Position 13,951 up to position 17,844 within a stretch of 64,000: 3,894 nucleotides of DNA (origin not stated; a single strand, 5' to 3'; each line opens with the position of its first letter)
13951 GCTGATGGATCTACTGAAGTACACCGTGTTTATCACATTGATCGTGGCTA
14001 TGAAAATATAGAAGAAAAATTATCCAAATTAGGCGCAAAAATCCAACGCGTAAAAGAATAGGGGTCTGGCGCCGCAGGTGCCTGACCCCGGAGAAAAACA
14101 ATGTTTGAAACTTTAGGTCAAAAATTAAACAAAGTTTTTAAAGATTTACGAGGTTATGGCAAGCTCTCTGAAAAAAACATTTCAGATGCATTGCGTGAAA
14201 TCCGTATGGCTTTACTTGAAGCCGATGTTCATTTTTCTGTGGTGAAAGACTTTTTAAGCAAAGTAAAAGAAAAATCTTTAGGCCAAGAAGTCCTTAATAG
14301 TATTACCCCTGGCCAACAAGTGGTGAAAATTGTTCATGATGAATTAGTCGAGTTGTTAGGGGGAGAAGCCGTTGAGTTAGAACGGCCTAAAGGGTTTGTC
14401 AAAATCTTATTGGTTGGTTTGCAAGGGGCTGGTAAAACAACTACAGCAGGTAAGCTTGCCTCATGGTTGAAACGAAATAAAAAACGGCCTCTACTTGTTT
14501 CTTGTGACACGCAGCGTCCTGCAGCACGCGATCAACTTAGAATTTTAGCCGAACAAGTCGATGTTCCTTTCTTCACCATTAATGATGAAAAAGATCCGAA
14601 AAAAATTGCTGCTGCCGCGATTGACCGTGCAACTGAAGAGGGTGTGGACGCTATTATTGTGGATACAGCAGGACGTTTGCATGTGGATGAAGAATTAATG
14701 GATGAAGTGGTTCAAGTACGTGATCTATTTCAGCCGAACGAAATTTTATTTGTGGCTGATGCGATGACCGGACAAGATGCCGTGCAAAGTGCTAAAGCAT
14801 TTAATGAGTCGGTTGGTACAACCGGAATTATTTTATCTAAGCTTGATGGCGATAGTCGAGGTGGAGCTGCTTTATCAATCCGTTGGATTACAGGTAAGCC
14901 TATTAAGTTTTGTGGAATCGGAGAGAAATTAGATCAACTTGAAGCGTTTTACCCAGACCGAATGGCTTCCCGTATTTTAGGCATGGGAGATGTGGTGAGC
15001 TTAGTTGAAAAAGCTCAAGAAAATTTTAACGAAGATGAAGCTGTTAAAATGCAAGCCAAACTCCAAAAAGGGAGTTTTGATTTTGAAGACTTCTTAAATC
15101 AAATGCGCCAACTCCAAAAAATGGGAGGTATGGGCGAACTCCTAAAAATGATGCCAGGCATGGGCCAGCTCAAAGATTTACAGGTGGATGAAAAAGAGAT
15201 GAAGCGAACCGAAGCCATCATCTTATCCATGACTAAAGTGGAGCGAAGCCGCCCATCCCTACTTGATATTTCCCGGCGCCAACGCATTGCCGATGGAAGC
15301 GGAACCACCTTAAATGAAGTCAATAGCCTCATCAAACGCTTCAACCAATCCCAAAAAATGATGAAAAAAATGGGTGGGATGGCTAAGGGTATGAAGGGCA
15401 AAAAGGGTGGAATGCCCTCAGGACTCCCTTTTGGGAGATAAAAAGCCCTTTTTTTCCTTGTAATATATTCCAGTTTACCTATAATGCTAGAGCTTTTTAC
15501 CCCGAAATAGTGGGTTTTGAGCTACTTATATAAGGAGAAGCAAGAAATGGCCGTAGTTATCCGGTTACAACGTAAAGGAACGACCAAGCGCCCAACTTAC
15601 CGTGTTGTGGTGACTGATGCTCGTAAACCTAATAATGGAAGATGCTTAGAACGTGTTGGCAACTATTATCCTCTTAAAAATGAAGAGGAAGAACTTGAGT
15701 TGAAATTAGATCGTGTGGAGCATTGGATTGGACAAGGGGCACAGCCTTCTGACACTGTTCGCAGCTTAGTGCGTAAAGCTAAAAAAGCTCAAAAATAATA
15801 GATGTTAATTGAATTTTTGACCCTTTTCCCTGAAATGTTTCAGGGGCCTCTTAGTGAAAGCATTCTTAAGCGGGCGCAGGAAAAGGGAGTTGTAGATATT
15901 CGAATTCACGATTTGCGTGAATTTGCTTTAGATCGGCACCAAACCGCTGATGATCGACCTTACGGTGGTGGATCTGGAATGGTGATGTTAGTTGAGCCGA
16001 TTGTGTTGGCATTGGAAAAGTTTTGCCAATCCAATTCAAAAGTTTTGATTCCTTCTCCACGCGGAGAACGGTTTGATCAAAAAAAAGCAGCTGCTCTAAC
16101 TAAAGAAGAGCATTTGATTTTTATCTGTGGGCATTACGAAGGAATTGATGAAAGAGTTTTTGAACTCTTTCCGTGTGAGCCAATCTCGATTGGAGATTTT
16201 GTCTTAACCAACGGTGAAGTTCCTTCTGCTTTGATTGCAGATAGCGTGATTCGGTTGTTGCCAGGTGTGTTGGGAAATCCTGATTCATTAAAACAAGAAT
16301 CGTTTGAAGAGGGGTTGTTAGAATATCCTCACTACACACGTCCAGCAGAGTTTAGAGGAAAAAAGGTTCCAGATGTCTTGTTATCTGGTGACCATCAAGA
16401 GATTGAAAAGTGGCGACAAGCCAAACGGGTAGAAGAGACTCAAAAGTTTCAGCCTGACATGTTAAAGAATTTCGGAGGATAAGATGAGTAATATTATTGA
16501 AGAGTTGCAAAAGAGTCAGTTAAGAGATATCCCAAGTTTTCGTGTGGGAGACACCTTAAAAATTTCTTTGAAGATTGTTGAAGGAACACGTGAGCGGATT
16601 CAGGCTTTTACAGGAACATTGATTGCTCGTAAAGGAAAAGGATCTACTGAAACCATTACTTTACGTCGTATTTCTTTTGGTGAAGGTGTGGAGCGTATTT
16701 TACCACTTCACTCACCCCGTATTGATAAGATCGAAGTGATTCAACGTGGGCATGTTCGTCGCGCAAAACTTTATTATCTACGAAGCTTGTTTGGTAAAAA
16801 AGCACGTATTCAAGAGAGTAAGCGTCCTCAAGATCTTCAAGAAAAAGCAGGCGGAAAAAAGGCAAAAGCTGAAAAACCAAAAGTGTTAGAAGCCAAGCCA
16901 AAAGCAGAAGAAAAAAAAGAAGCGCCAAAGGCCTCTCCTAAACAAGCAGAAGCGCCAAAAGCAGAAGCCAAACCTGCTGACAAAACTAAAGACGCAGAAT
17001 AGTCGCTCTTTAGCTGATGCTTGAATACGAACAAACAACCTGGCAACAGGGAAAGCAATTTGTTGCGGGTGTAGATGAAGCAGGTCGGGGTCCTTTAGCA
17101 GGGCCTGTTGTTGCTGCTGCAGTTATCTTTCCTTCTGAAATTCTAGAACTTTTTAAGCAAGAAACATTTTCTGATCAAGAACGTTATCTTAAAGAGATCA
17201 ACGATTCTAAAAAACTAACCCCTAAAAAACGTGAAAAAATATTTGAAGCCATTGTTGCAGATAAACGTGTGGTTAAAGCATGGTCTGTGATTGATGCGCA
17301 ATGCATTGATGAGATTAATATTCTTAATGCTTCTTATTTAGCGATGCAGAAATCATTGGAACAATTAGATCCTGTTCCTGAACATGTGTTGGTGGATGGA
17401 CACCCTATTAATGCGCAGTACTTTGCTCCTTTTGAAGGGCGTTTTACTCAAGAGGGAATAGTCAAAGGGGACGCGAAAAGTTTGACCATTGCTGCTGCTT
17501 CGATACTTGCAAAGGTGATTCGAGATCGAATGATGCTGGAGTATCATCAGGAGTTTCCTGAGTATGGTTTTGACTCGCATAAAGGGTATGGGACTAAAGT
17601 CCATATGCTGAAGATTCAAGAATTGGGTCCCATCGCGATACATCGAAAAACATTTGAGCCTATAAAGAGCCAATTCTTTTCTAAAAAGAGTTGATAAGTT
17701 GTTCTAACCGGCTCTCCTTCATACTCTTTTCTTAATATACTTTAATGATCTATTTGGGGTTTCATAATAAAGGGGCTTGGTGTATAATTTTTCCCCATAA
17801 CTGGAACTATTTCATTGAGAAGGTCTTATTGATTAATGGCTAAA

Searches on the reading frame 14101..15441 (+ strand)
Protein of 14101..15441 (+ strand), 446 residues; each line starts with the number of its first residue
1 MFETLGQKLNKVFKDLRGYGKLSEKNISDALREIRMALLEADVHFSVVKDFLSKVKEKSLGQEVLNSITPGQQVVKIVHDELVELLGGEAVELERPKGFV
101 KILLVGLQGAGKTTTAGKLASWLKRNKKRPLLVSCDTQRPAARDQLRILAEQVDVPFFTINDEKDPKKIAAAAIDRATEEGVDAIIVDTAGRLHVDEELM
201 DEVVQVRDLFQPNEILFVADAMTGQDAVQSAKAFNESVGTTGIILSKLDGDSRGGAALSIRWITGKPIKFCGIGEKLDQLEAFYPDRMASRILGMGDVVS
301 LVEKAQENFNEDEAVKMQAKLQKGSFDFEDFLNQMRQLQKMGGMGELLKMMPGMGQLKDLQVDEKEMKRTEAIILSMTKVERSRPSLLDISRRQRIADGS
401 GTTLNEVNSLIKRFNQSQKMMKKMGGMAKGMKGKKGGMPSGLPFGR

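Call 20: search_protein_families(library=pfam, proteins=[window:14101-15441:+], max_evalue=0.00001)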
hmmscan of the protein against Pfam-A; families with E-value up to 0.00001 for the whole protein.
window:14101-15441:+ (446 aa): 6 families
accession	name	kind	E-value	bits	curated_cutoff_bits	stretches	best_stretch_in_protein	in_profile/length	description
PF00448.28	SRP54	-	1.3e-74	250.5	22.7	1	101-294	3-196/196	SRP54-type protein, GTPase domain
PF02978.25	SRP_SPB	-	6.2e-33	113.5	27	1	325-421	1-91/91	Signal peptide binding domain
PF02881.24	SRP54_N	-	1.7e-23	83.1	22.4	1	5-82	1-75/75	SRP54-type protein, helical bundle domain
PF13401.12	AAA_22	-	1.6e-07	32.2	27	1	102-209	8-110/130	AAA domain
PF01656.29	CbiA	-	1.4e-06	28.7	25.4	1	109-252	9-87/125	CobQ/CobB/MinD/ParA nucleotide binding domain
PF06414.18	Zeta_toxin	-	7.2e-06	26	22.3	0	100-194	17-108/199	Zeta toxin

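Call 36: find_homologous_proteins(query=window:14101-15441:+, max_evalue=1e-50)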
Query window:14101-15441:+ (446 aa): 8000 proteins with E <= 1e-50 among 8000 candidates; the best 120 are listed.
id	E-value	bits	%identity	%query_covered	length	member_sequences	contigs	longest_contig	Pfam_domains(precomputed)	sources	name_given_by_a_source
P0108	1.4e-284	961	100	100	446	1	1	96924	PF06414.19,PF02881.25,PF02978.27,PF01656.30,PF13401.13,PF00448.29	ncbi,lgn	-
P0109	9.4e-243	824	83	100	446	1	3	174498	PF02881.25,PF02978.27,PF01656.30,PF13401.13,PF00448.29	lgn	-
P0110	4.5e-232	788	81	100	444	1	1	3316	PF02881.25,PF02978.27,PF01656.30,PF13614.13,PF13401.13,PF00448.29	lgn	-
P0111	3.3e-225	766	78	100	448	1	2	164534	PF02881.25,PF02978.27,PF01656.30,PF13401.13,PF00448.29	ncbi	-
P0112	6.5e-214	729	77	98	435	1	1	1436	PF02881.25,PF02978.27,PF01656.30,PF13401.13,PF00448.29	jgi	jgi:signal recognition particle subunit SRP54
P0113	3.0e-209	713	73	100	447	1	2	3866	PF02881.25,PF02978.27,PF01656.30,PF13604.13,PF13614.13,PF13401.13,PF00448.29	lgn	-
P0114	2.0e-169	582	-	-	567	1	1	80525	PF02881.25,PF02978.27,PF01656.30,PF13401.13,PF00448.29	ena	-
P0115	4.4e-163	561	59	95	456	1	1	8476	PF06414.19,PF02881.25,PF02978.27,PF13401.13,PF00448.29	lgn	-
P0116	6.3e-163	561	60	95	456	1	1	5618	PF06414.19,PF02881.25,PF02978.27,PF13401.13,PF00448.29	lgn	-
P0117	6.9e-159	547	59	100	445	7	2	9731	PF02881.25,PF02978.27,PF13401.13,PF00448.29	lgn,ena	-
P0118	7.6e-157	541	59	96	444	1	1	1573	PF02881.25,PF02978.27,PF00448.29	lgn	-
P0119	2.3e-156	539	58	99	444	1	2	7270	PF02881.25,PF02978.27,PF13207.13,PF00448.29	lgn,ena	-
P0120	4.7e-156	538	58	99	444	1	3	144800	PF02881.25,PF02978.27,PF13207.13,PF00448.29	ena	-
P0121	1.7e-155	536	58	100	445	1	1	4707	PF02881.25,PF02978.27,PF13401.13,PF00448.29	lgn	-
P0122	3.5e-155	535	58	100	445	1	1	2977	PF02881.25,PF02978.27,PF13604.13,PF13401.13,PF00448.29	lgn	-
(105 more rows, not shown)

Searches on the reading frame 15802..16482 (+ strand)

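Call 20: search_protein_families(library=pfam, proteins=[window:15802-16482:+], max_evalue=0.00001)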
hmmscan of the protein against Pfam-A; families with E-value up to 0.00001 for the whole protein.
window:15802-16482:+ (226 aa): 1 family
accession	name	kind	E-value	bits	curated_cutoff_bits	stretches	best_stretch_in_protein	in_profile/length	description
PF01746.26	tRNA_m1G_MT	-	5.3e-63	212.7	27.3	1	23-215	2-192/195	tRNA (Guanine-1)-methyltransferase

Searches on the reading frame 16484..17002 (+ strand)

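Call 20: search_protein_families(library=pfam, proteins=[window:16484-17002:+], max_evalue=0.00001)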
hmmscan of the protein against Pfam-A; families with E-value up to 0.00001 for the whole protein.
window:16484-17002:+ (172 aa): 1 family
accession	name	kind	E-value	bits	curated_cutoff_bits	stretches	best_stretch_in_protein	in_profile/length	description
PF01245.26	Ribosomal_L19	-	4e-45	152.8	22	1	3-111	1-110/111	Ribosomal protein L19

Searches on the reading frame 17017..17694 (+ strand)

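Call 20: search_protein_families(library=pfam, proteins=[window:17017-17694:+], max_evalue=0.00001)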
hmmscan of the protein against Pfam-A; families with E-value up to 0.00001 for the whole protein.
window:17017-17694:+ (225 aa): 1 family
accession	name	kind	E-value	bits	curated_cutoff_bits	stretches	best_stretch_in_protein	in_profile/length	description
PF01351.25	RNase_HII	-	3e-41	141.9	25.8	1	17-214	1-197/199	Ribonuclease HII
